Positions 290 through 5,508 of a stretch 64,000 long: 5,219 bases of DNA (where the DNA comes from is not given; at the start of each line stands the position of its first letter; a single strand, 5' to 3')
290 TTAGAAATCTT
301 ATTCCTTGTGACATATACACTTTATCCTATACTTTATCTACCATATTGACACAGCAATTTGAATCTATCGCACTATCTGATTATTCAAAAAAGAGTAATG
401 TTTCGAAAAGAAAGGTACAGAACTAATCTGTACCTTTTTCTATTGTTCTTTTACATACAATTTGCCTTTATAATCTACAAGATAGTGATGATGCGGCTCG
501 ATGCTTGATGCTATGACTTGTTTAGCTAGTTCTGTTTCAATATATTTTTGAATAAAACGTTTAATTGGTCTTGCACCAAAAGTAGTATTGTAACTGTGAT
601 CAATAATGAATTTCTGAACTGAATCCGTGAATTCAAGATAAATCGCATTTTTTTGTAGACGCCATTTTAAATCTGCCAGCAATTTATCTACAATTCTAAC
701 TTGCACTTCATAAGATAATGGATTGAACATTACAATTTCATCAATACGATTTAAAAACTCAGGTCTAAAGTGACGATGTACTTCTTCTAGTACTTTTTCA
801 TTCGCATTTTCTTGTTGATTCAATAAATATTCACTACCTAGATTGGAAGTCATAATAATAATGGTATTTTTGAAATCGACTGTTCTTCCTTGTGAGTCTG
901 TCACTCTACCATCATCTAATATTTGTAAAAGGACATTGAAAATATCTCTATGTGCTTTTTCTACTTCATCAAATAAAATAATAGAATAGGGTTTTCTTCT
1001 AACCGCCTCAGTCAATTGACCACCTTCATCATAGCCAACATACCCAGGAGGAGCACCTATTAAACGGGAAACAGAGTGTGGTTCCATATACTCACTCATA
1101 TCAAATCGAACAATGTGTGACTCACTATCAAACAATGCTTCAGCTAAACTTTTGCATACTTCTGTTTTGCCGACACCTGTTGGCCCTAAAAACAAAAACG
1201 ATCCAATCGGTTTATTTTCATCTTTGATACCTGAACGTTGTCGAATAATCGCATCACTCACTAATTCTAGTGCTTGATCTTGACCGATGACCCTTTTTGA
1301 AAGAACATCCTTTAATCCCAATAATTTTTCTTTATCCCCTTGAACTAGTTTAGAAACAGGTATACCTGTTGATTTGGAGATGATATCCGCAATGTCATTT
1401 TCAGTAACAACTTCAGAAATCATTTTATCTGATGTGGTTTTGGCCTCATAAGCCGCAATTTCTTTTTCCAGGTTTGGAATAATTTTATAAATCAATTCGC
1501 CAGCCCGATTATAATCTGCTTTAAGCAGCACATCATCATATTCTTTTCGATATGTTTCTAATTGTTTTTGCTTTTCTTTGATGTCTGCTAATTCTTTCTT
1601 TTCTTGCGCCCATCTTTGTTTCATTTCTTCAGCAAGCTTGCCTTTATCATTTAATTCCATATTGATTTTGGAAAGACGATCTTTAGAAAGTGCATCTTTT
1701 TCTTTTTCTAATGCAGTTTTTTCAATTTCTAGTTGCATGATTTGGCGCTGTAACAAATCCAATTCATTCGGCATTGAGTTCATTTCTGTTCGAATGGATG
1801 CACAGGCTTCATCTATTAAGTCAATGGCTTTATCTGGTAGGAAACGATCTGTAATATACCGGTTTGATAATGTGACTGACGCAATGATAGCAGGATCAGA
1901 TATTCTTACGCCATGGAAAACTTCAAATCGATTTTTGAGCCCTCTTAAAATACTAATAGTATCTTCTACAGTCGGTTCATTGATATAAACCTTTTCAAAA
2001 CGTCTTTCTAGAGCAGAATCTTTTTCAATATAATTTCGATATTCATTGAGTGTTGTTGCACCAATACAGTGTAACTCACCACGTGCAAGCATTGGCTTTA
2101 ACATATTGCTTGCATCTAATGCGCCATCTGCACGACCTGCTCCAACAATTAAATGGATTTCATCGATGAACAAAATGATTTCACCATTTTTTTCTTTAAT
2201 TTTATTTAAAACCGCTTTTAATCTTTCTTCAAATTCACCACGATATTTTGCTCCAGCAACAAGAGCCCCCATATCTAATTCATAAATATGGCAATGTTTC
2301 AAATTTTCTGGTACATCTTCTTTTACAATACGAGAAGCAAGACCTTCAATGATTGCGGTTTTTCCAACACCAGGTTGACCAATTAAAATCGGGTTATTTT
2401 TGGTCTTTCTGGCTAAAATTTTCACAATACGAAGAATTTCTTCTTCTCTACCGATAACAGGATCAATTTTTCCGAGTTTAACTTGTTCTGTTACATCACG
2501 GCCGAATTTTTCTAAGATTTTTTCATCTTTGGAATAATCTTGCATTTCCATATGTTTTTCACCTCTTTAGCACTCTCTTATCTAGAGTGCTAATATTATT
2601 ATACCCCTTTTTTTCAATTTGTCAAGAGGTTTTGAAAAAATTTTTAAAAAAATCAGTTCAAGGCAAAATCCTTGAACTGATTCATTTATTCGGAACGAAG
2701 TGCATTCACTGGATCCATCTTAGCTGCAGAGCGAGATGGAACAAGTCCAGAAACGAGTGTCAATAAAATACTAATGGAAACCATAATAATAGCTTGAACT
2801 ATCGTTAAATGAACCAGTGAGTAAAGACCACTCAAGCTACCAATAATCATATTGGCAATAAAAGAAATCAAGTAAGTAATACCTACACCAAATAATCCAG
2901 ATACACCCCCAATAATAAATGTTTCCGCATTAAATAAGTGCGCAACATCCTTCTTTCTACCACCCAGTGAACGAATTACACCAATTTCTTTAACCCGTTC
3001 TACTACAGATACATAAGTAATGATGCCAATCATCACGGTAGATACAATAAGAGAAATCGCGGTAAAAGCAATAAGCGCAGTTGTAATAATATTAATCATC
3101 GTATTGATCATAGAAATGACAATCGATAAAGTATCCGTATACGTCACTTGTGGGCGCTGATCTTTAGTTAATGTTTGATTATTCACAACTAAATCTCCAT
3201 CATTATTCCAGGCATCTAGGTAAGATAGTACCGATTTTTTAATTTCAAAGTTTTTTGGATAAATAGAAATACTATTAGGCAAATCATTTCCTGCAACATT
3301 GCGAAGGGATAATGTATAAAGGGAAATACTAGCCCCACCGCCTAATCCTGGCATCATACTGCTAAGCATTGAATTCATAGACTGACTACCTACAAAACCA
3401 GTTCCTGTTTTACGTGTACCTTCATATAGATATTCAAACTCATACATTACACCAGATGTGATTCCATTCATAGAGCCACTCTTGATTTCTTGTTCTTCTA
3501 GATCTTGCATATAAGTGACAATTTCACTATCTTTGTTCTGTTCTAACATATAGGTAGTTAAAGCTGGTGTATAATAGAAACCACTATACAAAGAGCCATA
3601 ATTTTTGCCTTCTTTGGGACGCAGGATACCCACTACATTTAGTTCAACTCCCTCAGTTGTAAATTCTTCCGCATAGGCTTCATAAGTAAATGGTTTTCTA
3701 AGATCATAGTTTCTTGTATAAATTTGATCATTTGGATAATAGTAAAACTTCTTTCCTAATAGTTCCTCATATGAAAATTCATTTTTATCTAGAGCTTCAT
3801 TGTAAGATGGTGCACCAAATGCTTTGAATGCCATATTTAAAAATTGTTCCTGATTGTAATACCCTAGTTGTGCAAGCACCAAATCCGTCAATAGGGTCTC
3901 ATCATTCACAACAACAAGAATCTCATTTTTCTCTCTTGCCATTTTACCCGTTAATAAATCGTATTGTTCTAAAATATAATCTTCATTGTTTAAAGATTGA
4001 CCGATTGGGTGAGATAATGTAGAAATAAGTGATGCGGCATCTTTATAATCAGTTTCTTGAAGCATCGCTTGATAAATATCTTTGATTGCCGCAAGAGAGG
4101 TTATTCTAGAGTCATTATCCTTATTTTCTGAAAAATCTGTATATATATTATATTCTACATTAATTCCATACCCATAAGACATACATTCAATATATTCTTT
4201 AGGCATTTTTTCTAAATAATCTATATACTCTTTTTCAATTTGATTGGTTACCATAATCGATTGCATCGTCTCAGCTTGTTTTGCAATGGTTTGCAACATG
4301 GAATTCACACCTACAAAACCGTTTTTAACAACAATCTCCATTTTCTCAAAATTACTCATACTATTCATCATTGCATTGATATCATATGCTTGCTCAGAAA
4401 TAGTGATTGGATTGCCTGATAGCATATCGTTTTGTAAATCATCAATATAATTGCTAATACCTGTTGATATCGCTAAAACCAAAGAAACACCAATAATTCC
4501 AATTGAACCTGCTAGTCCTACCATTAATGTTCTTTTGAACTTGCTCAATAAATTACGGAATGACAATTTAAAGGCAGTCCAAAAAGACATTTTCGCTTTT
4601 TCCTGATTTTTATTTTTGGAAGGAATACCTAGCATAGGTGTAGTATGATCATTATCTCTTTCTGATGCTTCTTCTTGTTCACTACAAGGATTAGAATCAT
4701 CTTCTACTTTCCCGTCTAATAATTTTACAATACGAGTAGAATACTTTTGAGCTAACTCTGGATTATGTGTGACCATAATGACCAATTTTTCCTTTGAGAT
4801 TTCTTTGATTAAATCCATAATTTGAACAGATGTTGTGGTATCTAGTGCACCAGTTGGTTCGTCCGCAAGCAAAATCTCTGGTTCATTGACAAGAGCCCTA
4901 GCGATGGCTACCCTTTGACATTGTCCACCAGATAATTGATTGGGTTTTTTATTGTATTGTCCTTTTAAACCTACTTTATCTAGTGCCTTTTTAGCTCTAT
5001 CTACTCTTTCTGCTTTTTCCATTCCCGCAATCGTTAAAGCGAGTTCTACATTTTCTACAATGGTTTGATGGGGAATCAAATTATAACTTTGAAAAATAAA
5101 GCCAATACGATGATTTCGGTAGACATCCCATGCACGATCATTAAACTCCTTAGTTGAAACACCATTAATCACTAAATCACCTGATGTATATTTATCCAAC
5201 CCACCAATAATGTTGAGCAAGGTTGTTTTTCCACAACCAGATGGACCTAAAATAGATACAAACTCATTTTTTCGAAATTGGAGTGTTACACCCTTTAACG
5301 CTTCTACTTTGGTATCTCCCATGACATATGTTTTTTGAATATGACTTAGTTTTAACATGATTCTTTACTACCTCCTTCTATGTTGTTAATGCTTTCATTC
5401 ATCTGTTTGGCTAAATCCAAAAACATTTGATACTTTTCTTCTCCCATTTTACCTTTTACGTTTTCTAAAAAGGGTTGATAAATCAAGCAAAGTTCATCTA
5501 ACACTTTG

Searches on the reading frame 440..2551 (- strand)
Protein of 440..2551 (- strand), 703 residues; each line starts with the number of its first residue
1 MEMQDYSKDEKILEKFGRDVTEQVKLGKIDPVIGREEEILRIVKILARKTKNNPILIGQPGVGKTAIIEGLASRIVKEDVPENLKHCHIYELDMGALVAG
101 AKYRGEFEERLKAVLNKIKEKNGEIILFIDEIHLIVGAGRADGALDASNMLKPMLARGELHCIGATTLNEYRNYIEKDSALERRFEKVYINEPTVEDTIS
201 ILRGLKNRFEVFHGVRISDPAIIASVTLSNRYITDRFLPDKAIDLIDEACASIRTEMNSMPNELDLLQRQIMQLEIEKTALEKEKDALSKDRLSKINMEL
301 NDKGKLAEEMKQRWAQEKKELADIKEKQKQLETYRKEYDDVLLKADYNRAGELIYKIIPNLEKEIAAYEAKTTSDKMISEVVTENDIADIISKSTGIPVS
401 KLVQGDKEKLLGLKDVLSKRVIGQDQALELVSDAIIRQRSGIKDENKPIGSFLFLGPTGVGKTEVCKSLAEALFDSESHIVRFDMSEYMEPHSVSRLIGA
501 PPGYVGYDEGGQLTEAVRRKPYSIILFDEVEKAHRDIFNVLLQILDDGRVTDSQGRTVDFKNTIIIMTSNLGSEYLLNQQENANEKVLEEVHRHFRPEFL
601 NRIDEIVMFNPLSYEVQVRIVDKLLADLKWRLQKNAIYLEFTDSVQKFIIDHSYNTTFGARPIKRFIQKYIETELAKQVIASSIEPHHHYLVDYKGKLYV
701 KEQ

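Call 72: search_protein_families(library=pfam, proteins=[window:440-2551:-], max_evalue=0.000001)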
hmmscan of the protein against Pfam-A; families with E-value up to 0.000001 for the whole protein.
window:440-2551:- (703 aa): 12 families
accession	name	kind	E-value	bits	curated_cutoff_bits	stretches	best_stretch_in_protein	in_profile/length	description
PF07724.20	AAA_2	-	5.1e-73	245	27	1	447-606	1-166/166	AAA domain (Cdc48 subfamily)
PF17871.7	AAA_lid_9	-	1e-34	119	22.8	1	194-296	1-103/104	AAA lid domain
PF00004.35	AAA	-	4.1e-26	92.4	21.2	2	55-188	2-126/131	ATPase family associated with various cellular activities (AAA)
PF10431.15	ClpB_D2-small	-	1.2e-19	70.6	21.9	1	612-690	1-79/81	C-terminal, D2-small domain, of ClpB protein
PF07728.20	AAA_5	-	2.9e-19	69.9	22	1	452-577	2-128/139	AAA domain (dynein-related subfamily)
PF13191.12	AAA_16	-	3.3e-11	44.4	32.6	0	32-111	2-73/167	AAA ATPase domain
PF13401.12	AAA_22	-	4.1e-11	43.8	27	0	452-547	8-110/130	AAA domain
PF13173.12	AAA_14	-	2.4e-08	34.5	27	0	55-139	6-78/129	AAA domain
PF12775.13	AAA_7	-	2.2e-07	31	25.8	0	451-498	35-82/181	P-loop containing dynein motor region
PF05621.17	TniB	-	3.8e-07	30.2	22.4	0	53-191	37-185/189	Bacterial TniB protein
PF20720.3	nSTAND3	-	4.4e-07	30.2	27.2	0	49-80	15-46/155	Novel STAND NTPase 3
PF13238.12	AAA_18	-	8.3e-07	30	29.4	0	455-482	4-29/128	AAA domain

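Call 73: search_protein_families(library=ncbifam, proteins=[window:440-2551:-], max_evalue=1e-20)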
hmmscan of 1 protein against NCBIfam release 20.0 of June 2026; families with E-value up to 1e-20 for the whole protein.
window:440-2551:- (703 aa): 7 families
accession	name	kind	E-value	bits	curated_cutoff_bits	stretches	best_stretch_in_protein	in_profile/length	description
TIGR03346.1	chaperone_ClpB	equivalog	0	1104.9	1232.1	1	8-697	151-848/853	ATP-dependent chaperone ClpB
NF008118.0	PRK10865.1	equivalog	1e-275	916.9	1417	1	8-694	156-848/857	ATP-dependent chaperone ClpB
TIGR02639.1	ClpA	equivalog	2.8e-227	756.5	993.15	2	373-681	411-721/734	ATP-dependent Clp protease ATP-binding subunit ClpA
TIGR03345.1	VI_ClpV1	equivalog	3e-226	753.6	884.95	1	6-685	163-841/852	type VI secretion system ATPase TssH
NF033606.1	heat_AAA_ClpK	exception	4.2e-206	686.8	1900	2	324-694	518-898/949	heat shock survival AAA family ATPase ClpK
NF033607.0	disagg_AAA_ClpG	exception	8.3e-205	682.5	1900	2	322-682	495-864/932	AAA family protein disaggregase ClpG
NF008263.0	PRK11034.1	equivalog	9.6e-182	605.7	1350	2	6-255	162-411/758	ATP-dependent Clp protease ATP-binding subunit ClpA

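Call 74: search_solved_structures(query=window:440-2551:-, max_evalue=1e-100)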
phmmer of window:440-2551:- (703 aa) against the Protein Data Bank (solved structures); distinct sequences matched with E-value up to 1e-100: 43.
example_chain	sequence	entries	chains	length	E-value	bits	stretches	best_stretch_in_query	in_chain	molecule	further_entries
1qvr_A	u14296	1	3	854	2.5e-256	855.4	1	11-693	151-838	ClpB protein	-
4d2q_A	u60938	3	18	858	6.9e-249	830.8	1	10-686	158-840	CLPB | CHAPERONE PROTEIN CLPB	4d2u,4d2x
6oax_C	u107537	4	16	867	1.2e-248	830.1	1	10-686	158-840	Hyperactive disaggregase ClpB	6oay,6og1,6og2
6og3_E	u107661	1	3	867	1.8e-248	829.4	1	10-686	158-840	Hyperactive disaggregase ClpB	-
6rn2_A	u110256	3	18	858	2e-247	826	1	10-686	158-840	Chaperone protein ClpB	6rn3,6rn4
6qs4_A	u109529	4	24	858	4.2e-247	824.9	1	10-686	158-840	Chaperone protein ClpB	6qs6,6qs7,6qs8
4ciu_A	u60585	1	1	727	7e-247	824.2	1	10-686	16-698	CHAPERONE PROTEIN CLPB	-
5ofo_C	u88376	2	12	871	1.3e-246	823.3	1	10-686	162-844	Chaperone protein ClpB,ATP-dependent Clp protease ATP-binding subunit ClpA,Chaperone prote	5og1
9ip0_A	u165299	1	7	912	3.1e-246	822.1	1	11-688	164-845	Chaperone protein ClpB1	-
6dju_A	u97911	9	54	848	8.2e-238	794.3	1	11-685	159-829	Chaperone protein ClpB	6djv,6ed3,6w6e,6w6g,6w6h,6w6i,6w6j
6d00_1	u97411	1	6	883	6.4e-229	764.9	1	11-698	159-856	Calcarisporiella thermophila Hsp104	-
6azy_A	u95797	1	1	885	2.8e-227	759.5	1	11-698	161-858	Heat shock protein Hsp104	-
5zui_A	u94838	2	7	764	3.8e-213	712.8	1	6-685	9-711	Heat Shock Protein 104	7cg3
5d4w_A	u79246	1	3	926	2.6e-211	706.7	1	5-693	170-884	Putative heat shock protein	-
6em9_A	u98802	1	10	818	7.1e-203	678.8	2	8-297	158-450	ATP-dependent Clp protease ATP-binding subunit ClpC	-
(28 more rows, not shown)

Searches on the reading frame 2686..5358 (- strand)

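Call 72: search_protein_families(library=pfam, proteins=[window:2686-5358:-], max_evalue=0.000001)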
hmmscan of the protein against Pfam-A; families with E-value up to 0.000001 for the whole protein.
window:2686-5358:- (890 aa): 2 families
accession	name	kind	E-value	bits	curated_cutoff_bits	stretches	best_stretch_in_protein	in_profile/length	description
PF00005.33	ABC_tran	-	1.6e-35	123.1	25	1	21-169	1-136/137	ABC transporter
PF02687.27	FtsX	-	3.1e-11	43.8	25.5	1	764-883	2-120/120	FtsX-like permease C-terminal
